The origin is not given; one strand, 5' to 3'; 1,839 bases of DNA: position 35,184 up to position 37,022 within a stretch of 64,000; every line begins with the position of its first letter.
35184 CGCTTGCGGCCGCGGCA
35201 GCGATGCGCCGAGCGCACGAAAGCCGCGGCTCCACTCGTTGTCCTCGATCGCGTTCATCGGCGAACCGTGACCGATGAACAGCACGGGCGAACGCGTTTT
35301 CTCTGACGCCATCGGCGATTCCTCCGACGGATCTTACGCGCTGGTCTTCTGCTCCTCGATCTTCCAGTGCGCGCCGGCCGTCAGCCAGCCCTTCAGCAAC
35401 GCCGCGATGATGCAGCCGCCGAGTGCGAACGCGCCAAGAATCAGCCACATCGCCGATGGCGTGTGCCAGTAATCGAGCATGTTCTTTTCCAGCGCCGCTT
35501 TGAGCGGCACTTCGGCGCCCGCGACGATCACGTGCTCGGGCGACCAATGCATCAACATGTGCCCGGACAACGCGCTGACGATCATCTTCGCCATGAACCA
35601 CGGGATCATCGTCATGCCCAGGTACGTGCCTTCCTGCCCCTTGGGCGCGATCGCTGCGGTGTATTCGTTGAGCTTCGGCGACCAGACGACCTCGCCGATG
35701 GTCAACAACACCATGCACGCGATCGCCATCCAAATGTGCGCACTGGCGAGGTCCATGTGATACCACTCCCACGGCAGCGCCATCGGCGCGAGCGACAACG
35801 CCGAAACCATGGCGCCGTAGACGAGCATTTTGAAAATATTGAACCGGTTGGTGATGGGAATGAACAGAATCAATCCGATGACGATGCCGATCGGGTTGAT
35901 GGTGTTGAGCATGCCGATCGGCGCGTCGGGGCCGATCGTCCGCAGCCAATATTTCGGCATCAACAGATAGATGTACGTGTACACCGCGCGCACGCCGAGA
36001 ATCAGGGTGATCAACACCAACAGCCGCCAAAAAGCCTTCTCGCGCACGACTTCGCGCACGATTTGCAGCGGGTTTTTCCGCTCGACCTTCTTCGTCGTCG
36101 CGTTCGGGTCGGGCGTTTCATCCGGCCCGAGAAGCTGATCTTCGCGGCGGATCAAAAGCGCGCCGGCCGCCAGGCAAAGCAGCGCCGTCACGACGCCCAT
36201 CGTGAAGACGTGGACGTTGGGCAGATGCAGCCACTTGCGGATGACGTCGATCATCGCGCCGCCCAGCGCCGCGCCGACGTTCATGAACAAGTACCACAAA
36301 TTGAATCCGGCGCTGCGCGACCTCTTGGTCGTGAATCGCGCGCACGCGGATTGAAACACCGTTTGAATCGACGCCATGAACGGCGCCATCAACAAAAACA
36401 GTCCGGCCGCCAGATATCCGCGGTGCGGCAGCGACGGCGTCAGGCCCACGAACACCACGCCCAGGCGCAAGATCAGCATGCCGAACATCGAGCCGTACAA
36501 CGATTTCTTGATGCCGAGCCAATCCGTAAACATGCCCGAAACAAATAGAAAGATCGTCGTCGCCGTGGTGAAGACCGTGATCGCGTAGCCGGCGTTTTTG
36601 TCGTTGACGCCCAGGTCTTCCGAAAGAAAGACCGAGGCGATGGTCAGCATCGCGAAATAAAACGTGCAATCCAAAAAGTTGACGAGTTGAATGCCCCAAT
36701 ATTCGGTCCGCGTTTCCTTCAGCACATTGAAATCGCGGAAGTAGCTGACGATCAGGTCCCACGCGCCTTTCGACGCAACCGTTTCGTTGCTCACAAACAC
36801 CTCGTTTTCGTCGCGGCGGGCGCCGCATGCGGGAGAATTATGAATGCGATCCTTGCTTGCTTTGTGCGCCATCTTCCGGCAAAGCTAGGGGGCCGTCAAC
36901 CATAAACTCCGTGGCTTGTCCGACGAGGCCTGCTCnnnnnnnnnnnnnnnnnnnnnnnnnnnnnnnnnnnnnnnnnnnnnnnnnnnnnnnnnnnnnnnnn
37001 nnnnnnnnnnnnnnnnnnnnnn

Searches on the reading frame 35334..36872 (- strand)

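Call 34: search_protein_families(library=pfam, proteins=[window:35334-36872:-], max_evalue=0.00001)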
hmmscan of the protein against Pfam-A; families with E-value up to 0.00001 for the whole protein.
window:35334-36872:- (512 aa): 2 families
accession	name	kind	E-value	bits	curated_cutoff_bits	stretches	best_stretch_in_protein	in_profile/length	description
PF07690.21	MFS_1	-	2.8e-26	92.7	33.4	1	64-424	4-338/347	Major Facilitator Superfamily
PF01306.25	LacY_symp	-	3.1e-07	30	24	1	54-300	5-238/413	LacY proton/sugar symporter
